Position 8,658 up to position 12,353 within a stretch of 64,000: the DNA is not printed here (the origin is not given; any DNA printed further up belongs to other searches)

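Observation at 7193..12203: Orphan REC plus REC-Hpt phosphorelay pair divergently arranged with an 1131-aa fused NfnAB/SudAB-like flavoprotein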

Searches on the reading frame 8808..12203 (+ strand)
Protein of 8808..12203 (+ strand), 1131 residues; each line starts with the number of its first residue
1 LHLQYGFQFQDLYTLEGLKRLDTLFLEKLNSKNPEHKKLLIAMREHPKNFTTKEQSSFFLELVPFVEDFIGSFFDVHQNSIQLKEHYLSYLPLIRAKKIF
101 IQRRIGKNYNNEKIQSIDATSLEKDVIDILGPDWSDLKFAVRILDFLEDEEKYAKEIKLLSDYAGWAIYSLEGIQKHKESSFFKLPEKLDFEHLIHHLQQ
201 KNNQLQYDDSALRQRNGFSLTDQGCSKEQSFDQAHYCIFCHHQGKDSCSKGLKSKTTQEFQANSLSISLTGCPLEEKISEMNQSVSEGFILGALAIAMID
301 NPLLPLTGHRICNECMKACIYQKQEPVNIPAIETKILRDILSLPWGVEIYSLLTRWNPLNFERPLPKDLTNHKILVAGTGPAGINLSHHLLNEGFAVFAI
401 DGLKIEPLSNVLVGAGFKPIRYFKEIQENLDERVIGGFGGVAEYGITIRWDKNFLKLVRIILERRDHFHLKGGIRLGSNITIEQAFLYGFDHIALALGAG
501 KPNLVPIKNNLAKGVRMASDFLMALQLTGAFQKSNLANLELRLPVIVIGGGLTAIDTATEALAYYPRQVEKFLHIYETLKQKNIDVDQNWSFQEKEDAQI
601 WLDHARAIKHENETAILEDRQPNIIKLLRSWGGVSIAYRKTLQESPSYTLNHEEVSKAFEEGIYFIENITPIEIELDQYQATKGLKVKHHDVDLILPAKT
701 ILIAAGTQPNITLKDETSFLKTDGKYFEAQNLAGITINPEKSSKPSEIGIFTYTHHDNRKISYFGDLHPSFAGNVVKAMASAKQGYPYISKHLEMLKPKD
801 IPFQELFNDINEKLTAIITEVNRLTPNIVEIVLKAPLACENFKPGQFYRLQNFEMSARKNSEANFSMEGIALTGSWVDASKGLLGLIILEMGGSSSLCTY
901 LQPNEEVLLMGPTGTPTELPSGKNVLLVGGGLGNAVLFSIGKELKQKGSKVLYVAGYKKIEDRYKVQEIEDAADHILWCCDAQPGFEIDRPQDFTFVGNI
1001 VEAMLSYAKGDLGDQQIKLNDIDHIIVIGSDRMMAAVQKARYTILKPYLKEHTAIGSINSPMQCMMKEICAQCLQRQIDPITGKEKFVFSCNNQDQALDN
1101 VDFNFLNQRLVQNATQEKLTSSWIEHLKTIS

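Call 3: search_protein_families(library=pfam, proteins=[window:8808-12203:+], max_evalue=1)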
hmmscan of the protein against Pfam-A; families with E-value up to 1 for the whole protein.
window:8808-12203:+ (1131 aa): 3 families
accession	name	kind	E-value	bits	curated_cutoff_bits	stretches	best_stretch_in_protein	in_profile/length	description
PF07992.20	Pyr_redox_2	-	3.7e-10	40.1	26.1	1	373-562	2-162/291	Pyridine nucleotide-disulphide oxidoreductase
PF14691.11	Fer4_20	-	1e-06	28.9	25.8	1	270-336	34-104/113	Dihydroprymidine dehydrogenase domain II, 4Fe-4S cluster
PF03147.19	FDX-ACB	-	0.1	13.5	31.1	0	786-822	3-39/94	Ferredoxin-fold anticodon binding domain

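Call 4: search_protein_families(library=ncbifam, proteins=[window:8808-12203:+], max_evalue=0.1)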
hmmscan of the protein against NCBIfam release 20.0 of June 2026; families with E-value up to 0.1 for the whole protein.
window:8808-12203:+ (1131 aa): 22 families
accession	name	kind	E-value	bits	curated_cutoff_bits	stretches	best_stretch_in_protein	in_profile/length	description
NF005128.0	PRK06567.1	equivalog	1e-242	808.2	1072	2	1-963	1-932/1031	putative bifunctional glutamate synthase subunit beta/2-polyprenylphenol hydroxylase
NF009414.0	PRK12778.1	equivalog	3.9e-36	124.6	1103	4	818-979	4-155/752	bifunctional dihydroorotate dehydrogenase B NAD binding subunit/NADPH-dependent glutamate synthase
NF009415.0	PRK12779.1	equivalog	8.7e-24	83.5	1519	3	816-1117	651-934/944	putative bifunctional glutamate synthase subunit beta/2-polyprenylphenol hydroxylase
TIGR01316.1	gltA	equivalog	1.1e-23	83.7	471.75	2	439-563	169-293/449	NADPH-dependent glutamate synthase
NF009410.0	PRK12771.1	subfamily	1.3e-18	66.9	516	2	438-690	173-348/566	NAD(P)-binding protein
NF004862.0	PRK06222.1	subfamily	3.3e-18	66.2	220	1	818-1039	4-198/281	sulfide/dihydroorotate dehydrogenase-like FAD/NAD-binding protein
NF009413.0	PRK12775.1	equivalog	1.3e-17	62.9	1895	2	868-983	43-160/1006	putative trifunctional 2-polyprenylphenol hydroxylase/glutamate synthase subunit beta/ferritin domain-containing protein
TIGR03315.1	Se_ygfK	equivalog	2.6e-14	51.7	835.3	3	269-400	448-566/1012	putative selenate reductase subunit YgfK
TIGR01317.1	GOGAT_sm_gam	subfamily_domain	6.6e-13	48.3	447.7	2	438-578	178-319/485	glutamate synthase small subunit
NF009409.0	PRK12770.1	subfamily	3.8e-12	46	343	2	366-569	13-200/360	putative glutamate synthase subunit beta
TIGR01318.1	gltD_gamma_fam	subfamily_domain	2e-11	43.2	482.95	2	438-564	176-304/467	glutamate synthase, small subunit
NF009408.0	PRK12769.1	equivalog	8.7e-11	40.7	1003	2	438-562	362-488/659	formate-dependent uric acid utilization protein AegA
NF000799.0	PRK00054.1-4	equivalog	1e-10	41.2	314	1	815-980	6-166/258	dihydroorotate dehydrogenase electron transfer subunit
NF009454.0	PRK12814.1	equivalog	1e-10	40.7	916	1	473-568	263-349/657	putative NADPH-dependent glutamate synthase small subunit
NF000796.0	PRK00054.1-1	equivalog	5e-10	39.1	224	1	816-1074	6-215/254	dihydroorotate dehydrogenase electron transfer subunit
NF000797.0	PRK00054.1-2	equivalog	8.8e-08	31.7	270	1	818-961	19-155/267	dihydroorotate dehydrogenase electron transfer subunit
NF000798.0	PRK00054.1-3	equivalog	7.3e-06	25.8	219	1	821-977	13-152/244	dihydroorotate dehydrogenase electron transfer subunit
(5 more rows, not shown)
